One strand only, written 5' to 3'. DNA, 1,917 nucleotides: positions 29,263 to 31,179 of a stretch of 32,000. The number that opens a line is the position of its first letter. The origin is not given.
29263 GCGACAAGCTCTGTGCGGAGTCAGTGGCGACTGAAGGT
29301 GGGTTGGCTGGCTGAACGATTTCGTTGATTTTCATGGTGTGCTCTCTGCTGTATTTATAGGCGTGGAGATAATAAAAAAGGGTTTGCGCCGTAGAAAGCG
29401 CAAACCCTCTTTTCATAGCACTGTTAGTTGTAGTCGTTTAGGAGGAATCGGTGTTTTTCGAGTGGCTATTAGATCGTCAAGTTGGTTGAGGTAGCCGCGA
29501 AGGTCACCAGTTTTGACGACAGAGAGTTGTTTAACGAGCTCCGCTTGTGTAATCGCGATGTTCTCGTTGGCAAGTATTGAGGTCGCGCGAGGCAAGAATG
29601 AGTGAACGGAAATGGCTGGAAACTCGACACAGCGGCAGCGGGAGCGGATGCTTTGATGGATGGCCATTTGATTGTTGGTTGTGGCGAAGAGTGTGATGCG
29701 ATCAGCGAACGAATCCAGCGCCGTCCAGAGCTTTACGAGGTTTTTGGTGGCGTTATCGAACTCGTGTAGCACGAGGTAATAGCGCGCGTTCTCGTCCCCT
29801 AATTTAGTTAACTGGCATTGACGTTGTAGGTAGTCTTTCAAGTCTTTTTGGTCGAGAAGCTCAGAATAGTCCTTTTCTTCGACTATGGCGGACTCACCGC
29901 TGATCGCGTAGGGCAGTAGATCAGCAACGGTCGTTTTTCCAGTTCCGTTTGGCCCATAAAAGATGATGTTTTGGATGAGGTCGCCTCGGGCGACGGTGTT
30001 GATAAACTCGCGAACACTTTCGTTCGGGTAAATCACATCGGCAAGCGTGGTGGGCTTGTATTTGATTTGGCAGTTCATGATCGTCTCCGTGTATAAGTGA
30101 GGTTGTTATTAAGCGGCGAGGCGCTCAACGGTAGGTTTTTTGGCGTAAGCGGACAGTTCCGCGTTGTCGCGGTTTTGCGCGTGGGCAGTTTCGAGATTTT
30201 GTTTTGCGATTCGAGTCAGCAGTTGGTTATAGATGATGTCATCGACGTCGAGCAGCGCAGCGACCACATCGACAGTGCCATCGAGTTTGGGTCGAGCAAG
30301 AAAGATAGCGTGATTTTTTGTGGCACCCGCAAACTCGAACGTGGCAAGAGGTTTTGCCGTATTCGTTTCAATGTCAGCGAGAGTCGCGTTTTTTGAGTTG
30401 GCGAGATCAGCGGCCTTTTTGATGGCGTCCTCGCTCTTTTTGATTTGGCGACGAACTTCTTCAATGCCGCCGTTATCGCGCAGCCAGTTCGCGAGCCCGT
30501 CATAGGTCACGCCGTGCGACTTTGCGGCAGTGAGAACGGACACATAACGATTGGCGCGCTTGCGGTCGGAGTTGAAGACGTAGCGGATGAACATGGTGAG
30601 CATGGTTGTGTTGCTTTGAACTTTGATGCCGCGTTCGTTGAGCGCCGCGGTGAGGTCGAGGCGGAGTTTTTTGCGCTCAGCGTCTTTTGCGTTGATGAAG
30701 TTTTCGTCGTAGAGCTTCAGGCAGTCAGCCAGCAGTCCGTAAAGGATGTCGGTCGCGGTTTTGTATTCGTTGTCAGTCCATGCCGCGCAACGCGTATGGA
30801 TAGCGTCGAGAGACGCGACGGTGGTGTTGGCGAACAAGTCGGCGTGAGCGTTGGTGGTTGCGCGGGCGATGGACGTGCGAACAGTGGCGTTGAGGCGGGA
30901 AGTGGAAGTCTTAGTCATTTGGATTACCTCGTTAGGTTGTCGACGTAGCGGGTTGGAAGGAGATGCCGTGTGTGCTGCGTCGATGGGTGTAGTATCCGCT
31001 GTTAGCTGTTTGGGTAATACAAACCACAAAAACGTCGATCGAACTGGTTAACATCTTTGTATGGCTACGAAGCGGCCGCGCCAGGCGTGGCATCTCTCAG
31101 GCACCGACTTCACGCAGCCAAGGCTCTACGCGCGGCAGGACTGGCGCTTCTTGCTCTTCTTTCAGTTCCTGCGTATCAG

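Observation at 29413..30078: Orphan gp44/RFC-like AAA+ ATPase with His replacing the Walker B Asp and no collar domain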

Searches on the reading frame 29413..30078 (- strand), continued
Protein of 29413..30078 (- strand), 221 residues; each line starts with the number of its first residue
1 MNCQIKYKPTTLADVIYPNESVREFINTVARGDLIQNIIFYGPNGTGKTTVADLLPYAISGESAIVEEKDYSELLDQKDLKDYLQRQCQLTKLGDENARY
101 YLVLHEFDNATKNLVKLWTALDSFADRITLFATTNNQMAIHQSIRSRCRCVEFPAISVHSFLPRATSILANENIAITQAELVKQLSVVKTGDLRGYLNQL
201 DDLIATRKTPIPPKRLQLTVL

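Call 102: list_cluster_members(proteins=[P0008, P0012, P0021, P0028, P0037, P0064, P0078, P0095, P0098, P0101])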
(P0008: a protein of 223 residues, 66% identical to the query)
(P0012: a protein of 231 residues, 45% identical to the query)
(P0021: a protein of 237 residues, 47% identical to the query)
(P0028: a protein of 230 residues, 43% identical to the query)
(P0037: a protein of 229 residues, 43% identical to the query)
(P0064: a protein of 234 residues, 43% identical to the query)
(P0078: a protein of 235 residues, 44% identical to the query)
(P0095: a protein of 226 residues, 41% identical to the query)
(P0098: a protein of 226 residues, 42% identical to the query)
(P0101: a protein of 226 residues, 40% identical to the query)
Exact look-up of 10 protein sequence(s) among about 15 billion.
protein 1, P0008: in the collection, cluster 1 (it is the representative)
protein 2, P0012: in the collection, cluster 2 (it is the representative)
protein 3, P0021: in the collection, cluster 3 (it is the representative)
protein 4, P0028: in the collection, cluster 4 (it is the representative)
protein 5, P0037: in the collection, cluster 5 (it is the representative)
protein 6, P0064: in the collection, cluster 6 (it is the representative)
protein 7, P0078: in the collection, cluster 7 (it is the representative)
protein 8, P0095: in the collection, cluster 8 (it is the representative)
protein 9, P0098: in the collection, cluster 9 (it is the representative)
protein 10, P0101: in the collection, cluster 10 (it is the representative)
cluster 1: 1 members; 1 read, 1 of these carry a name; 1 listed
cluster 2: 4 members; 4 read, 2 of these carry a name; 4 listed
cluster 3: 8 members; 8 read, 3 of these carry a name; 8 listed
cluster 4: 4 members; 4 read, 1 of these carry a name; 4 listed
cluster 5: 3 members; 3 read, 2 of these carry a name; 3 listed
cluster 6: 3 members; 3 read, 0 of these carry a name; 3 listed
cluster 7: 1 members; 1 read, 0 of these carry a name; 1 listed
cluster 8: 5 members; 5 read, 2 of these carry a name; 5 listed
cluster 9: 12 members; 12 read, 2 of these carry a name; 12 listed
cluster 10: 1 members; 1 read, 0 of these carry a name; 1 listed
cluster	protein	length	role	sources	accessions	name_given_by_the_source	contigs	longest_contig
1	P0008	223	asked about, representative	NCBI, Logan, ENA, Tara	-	strand:+ start:147050 stop:147721 length:672 start_codon:yes stop_codon:yes ...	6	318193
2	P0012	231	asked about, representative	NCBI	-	-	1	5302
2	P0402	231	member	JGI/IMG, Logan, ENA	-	replication-associated recombination protein RarA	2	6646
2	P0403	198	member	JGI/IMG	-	replication-associated recombination protein RarA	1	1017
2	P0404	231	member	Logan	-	-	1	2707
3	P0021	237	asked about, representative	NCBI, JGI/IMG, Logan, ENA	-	replication-associated recombination protein RarA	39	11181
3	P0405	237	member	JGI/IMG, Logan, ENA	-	hypothetical protein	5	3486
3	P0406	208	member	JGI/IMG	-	replication-associated recombination protein RarA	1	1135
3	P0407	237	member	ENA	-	-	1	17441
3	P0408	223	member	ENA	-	-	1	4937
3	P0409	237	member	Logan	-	-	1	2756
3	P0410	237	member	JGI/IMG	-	-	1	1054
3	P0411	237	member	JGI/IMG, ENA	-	-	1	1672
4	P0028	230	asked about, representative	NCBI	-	-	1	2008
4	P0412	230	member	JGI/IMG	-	replication-associated recombination protein RarA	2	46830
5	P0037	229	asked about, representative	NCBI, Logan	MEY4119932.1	MAG: hypothetical protein RLZZ472_322 [Pseudomonadota bacterium]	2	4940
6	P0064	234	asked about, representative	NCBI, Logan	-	-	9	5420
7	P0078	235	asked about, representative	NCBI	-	-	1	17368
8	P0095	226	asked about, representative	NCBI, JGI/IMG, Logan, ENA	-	DNA polymerase III delta prime subunit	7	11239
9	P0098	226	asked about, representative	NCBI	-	-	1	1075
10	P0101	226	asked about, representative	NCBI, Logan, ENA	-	-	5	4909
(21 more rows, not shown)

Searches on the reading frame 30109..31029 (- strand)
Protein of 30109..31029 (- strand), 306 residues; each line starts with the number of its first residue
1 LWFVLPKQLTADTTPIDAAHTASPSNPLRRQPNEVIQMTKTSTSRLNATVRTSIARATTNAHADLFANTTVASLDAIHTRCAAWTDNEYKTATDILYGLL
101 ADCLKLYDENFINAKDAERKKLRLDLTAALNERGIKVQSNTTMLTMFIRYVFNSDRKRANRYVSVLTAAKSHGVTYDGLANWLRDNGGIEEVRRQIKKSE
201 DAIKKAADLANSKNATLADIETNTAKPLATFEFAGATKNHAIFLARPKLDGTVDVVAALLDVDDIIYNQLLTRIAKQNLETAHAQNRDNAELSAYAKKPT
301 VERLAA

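Call 4: search_protein_families(library=pfam, proteins=[window:30109-31029:-], max_evalue=1)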
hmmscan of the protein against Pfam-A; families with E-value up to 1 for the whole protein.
window:30109-31029:- (306 aa): 2 families
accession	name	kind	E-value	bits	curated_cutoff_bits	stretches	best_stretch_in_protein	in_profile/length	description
PF05746.21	DALR_1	-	0.038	14.5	22.3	1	83-130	51-98/117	DALR anticodon binding domain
PF14890.11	Intein_splicing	-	0.15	12.3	35.8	1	201-292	36-118/155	Intein splicing domain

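Call 5: search_protein_families(library=phrogs, proteins=[window:30109-31029:-], max_evalue=0.1)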
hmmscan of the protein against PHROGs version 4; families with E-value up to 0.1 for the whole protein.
window:30109-31029:- (306 aa): 0 families

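Call 6: search_protein_families(library=ncbifam, proteins=[window:30109-31029:-], max_evalue=0.1)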
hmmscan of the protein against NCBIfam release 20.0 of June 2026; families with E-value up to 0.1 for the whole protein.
window:30109-31029:- (306 aa): 1 family
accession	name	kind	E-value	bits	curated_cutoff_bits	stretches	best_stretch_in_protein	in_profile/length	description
NF043003.1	ClavSyn_CS1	equivalog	0.011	15.3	450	1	44-138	159-251/312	clavaminate synthase Cs1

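Call 7: search_protein_families(library=padloc, proteins=[window:30109-31029:-], max_evalue=0.1)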
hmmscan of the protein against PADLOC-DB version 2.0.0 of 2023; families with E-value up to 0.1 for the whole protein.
window:30109-31029:- (306 aa): 0 families

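Call 21: search_solved_structures(query=window:30109-31029:-, max_evalue=10)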
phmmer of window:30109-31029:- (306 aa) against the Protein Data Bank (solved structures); distinct sequences matched with E-value up to 10: 1.
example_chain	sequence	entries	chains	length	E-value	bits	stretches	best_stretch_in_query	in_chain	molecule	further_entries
3gfv_A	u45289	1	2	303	0.19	14.3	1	159-205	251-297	Uncharacterized ABC transporter solute-binding protein yclQ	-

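Call 25: find_homologous_proteins(query=window:30109-30918:-, max_evalue=0.001)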
Query window:30109-30918:- (269 aa): 12 proteins with E <= 0.001 among 1202 candidates.
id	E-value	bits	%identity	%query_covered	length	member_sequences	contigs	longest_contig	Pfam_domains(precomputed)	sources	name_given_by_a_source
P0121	2.5e-162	556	98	100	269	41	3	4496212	-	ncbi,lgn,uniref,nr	ncbi:hypothetical protein [Thauera aminoaromatica]|uniref:Uncharacterized protein n=1 Tax=Thauera am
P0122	2.5e-136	471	84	100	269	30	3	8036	-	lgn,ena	-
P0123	3.3e-122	424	76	100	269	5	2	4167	-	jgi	-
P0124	9.3e-119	413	74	100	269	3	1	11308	-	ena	-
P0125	1.5e-87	311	91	60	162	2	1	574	-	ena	-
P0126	9.1e-42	161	42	82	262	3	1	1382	-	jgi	jgi:hypothetical protein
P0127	3.8e-41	159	42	84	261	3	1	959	-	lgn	-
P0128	8.3e-40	155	43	84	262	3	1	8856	-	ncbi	-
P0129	5.2e-39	152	41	84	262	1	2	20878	-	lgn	-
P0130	1.1e-35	141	35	87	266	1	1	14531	-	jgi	jgi:hypothetical protein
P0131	4.3e-34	136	66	42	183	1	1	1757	-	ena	-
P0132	2.3e-5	42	33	51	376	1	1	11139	-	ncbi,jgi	jgi:hypothetical protein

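Call 33: search_solved_structures(query=A3, max_evalue=10, show_alignments=2)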
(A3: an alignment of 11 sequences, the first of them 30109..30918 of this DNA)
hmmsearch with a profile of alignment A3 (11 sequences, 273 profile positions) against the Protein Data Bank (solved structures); distinct sequences matched with E-value up to 10: 4.
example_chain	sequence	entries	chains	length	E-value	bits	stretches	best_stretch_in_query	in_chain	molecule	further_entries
2e71_A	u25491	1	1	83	0.075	15.5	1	162-201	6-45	Transcription elongation regulator 1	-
2fu2_A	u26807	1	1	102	0.51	12.7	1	63-116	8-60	Hypothetical protein SPy2152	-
1fb1_A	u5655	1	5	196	1.4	11.3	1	64-123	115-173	GTP CYCLOHYDROLASE I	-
7ala_A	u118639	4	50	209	1.6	11.1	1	64-123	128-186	GTP cyclohydrolase 1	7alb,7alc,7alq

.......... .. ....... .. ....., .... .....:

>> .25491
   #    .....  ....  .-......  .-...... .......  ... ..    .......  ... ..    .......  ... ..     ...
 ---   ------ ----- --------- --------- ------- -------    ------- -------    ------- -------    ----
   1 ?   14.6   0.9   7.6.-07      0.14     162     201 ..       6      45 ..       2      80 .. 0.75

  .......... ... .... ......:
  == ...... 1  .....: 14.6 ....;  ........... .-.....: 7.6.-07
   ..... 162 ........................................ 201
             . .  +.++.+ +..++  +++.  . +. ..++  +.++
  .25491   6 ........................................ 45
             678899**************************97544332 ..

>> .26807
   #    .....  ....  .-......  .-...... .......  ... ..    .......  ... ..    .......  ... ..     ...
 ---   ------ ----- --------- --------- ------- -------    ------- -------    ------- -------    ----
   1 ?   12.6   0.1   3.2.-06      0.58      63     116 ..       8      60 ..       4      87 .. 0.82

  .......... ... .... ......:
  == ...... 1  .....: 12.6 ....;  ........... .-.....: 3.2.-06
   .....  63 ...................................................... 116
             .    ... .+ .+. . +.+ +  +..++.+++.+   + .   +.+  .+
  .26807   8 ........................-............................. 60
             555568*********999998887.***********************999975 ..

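Call 51: search_protein_representatives(alignment_id=A3)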
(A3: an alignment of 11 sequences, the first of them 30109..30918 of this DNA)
Query: 11 sequences, 273 profile positions. Proteins with E-value up to 0.001 (for the whole library): 1110; up to 1e-10: 614; up to 1e-30: 57. The best 150 are listed.
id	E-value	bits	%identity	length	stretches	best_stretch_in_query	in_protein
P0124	7.7e-123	425.5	-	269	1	1-265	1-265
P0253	4.5e-75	268.8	-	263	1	15-267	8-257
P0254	1.6e-69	250.6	-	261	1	26-265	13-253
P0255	5.3e-69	248.9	-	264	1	22-266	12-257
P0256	4.3e-68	245.9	-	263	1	11-260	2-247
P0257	1.8e-65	237.3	-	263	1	12-270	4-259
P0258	6.7e-65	235.4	-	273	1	8-257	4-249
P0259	6.6e-64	232.2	-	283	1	13-255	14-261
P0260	8.4e-63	228.6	-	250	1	11-257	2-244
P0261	1.7e-61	224.3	-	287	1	5-229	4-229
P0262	2.3e-61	223.8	-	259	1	10-261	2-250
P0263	9.6e-61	221.8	-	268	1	12-256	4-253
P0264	1.9e-60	220.8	-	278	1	5-265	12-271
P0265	1.1e-58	215.1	-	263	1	30-265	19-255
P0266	1.2e-57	211.7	-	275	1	5-256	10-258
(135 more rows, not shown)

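Call 53: search_protein_families(library=pfam, alignment_id=A4, max_evalue=0.01)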
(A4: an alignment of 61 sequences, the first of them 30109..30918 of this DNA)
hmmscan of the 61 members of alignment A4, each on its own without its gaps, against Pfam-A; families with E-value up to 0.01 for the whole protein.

A. member 1, window:30109-30918:- (269 aa): 0 families

B. families by the number of members that match (of 61 scanned): 9 families
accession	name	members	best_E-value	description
PF01527.26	HTH_Tnp_1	1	7.9e-05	Transposase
PF12916.12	DUF3834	1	0.00044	Protein of unknown function (DUF3834)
PF13949.11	ALIX_LYPXL_bnd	1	0.0024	ALIX V-shaped domain binding to HIV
PF18169.6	SLATT_6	1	0.0035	SMODS and SLOG-associating 2TM effector domain 6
PF11870.13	LutB_C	1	0.005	Lactate utilisation protein B, C-terminal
PF22721.1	TBP-TOTE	1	0.0054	TATA-binding-like protein domain of the TOTE conflict systems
PF18458.6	XPB_DRD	1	0.0061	Xeroderma pigmentosum group B helicase damage recognition domain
PF14026.12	SCO4226-like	1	0.0078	Nickel responsive protein SCO4226-like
PF19802.4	DUF6285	1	0.0087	Domain of unknown function (DUF6285)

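Call 54: search_solved_structures(query=A4, max_evalue=10, show_alignments=2)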
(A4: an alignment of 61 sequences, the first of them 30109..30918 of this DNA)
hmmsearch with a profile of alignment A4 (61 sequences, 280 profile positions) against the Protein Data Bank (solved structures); distinct sequences matched with E-value up to 10: 2.
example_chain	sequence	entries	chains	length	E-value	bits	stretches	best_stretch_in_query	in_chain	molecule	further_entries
2e71_A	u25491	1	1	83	0.25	13.9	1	153-196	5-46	Transcription elongation regulator 1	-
2jpf_A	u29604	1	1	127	1.2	11.6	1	21-58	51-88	Hypothetical protein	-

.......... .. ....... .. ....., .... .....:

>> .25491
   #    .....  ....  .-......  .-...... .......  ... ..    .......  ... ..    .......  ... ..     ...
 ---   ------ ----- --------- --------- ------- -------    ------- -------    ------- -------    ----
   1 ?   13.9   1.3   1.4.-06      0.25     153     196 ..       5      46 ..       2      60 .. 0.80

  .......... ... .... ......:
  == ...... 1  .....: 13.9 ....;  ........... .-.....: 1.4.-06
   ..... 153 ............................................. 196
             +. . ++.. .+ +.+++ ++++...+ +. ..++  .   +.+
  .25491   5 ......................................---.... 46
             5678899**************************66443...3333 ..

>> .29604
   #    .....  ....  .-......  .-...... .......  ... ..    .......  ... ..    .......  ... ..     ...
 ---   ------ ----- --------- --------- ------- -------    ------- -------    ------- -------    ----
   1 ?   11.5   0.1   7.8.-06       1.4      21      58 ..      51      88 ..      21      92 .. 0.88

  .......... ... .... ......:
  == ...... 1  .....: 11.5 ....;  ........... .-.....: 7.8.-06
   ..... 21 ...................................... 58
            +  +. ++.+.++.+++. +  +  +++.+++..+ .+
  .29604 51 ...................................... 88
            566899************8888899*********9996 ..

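Call 55: find_encoding_contigs(protein=P0132, flank=8000, max_places=2)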
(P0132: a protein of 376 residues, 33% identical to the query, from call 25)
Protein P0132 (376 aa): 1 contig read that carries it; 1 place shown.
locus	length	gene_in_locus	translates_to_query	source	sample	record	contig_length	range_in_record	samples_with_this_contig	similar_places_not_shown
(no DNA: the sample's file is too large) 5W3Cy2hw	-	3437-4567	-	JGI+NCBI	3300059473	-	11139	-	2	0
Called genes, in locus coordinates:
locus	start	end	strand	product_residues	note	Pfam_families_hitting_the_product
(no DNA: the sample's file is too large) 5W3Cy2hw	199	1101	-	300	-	PF18899:DUF5655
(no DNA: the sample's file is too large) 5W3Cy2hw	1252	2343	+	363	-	PF13651:EcoRI_methylase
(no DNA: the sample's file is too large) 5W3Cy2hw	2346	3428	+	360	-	PF03235:GmrSD_N, PF01844:HNH, PF14279:HNH_5 (weak)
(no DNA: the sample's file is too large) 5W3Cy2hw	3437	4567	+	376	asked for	-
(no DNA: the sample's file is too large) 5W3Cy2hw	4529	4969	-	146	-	-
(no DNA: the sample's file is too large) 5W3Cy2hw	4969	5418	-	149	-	-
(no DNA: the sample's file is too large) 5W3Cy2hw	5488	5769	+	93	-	-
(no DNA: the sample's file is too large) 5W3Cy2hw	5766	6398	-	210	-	PF00589:Phage_integrase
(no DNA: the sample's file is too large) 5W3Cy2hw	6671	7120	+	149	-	-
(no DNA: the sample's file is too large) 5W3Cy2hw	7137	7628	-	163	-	-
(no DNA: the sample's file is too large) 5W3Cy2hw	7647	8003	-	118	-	-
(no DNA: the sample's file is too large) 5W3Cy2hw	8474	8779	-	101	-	-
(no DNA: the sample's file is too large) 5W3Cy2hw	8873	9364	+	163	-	PF20346:DUF6641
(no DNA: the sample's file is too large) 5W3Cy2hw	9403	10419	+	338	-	PF13102:Phage_int_SAM_5 (weak), PF00589:Phage_integrase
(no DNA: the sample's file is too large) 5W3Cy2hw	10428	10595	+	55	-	-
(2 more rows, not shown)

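Call 69: search_protein_families(library=phrogs, alignment_id=A4, max_evalue=0.01)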
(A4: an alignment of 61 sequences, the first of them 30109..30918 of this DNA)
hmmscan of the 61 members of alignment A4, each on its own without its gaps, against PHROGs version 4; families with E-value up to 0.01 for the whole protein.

A. member 1, window:30109-30918:- (269 aa): 0 families

B. families by the number of members that match (of 61 scanned): 5 families
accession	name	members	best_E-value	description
phrog_19474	-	1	3.2e-05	-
phrog_3498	-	1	0.00017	NAD-dependent DNA ligase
phrog_9114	-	1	0.00075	-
phrog_7576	-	1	0.003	-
phrog_31556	-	1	0.0071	-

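Call 70: search_protein_families(library=ncbifam, alignment_id=A4, max_evalue=0.01)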
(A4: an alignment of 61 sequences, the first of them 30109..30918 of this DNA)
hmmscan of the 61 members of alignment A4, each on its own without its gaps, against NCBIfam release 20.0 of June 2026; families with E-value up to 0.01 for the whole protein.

A. member 1, window:30109-30918:- (269 aa): 0 families

B. families by the number of members that match (of 61 scanned): 7 families
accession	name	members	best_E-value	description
NF009146.0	PRK12496.1-3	1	0.0006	hypothetical protein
NF001943.0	PRK00724.1-2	1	0.0039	formate dehydrogenase accessory sulfurtransferase FdhD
TIGR00211.2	glyS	1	0.0045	glycine--tRNA ligase subunit beta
NF033516.0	transpos_IS3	1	0.0053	IS3 family transposase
TIGR01617.1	arsC_related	1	0.0057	Spx/MgsR family RNA polymerase-binding regulatory protein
NF050153.2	Rv3852_fam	1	0.0064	Rv3852 family protein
NF002140.0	PRK00977.1-4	1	0.0066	exodeoxyribonuclease VII small subunit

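Call 103: find_encoding_contigs(protein=P0121, flank=10000, max_places=2)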
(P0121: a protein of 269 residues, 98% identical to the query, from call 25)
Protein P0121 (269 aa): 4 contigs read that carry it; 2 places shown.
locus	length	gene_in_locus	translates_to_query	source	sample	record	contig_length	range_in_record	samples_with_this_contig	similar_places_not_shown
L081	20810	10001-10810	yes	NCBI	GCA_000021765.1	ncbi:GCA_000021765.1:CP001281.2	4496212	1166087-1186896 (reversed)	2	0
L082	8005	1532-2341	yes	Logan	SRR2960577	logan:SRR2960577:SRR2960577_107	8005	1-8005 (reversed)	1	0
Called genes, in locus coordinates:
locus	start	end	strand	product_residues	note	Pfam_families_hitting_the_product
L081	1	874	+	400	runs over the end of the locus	PF00155:Aminotran_1_2, PF01053:Cys_Met_Meta_PP (faint)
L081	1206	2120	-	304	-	PF01464:SLT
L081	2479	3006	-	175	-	PF01510:Amidase_2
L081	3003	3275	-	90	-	-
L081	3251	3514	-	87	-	PF02604:PhdYeFM_antitox (weak)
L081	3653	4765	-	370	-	PF13609:Porin_4, PF00267:Porin_1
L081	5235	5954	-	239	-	PF13609:Porin_4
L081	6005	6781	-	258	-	PF01695:IstB_IS21, PF00308:Bac_DnaA (weak), PF20720:nSTAND3 (faint), PF00004:AAA (weak)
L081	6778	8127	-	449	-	PF00665:rve, PF22483:Mu-transpos_C_2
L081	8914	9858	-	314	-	-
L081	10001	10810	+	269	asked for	-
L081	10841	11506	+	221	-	PF00004:AAA (weak), PF13476:AAA_23 (weak)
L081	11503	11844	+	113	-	-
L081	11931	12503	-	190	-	PF00589:Phage_integrase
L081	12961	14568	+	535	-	-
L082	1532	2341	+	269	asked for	-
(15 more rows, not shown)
